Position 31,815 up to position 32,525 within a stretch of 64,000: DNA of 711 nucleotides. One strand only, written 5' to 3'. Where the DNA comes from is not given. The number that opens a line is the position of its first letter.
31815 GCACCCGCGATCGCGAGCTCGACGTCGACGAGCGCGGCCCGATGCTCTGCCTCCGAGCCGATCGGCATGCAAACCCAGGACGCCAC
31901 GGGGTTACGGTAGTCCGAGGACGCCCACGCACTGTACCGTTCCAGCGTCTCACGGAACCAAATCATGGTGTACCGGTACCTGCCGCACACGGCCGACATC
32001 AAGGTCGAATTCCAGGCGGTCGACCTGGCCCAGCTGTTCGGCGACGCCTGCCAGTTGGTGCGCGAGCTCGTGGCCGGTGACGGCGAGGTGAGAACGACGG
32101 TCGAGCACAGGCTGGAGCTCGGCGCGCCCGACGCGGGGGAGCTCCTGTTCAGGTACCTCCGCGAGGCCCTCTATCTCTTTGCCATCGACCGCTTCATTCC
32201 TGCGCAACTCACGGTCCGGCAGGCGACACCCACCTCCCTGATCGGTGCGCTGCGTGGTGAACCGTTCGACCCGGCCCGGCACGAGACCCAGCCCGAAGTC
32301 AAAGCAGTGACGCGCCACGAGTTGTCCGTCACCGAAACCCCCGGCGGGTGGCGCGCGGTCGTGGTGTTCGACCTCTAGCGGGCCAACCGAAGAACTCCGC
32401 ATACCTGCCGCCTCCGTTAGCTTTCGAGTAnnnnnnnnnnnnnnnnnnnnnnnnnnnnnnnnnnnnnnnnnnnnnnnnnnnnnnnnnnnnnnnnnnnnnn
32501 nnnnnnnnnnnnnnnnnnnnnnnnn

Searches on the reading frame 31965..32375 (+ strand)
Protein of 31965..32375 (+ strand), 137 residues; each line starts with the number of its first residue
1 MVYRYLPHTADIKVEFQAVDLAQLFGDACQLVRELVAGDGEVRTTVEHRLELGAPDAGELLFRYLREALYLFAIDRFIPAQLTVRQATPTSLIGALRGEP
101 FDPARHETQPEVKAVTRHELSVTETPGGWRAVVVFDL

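Call 28: search_protein_families(library=pfam, proteins=[window:31965-32375:+], max_evalue=0.0001)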
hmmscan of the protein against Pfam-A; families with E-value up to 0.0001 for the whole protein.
window:31965-32375:+ (137 aa): 1 family
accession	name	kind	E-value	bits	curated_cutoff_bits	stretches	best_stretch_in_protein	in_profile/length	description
PF01951.21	Archease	-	5e-33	114.7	25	1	3-137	1-136/136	Archease protein family (MTH1598/TM1083)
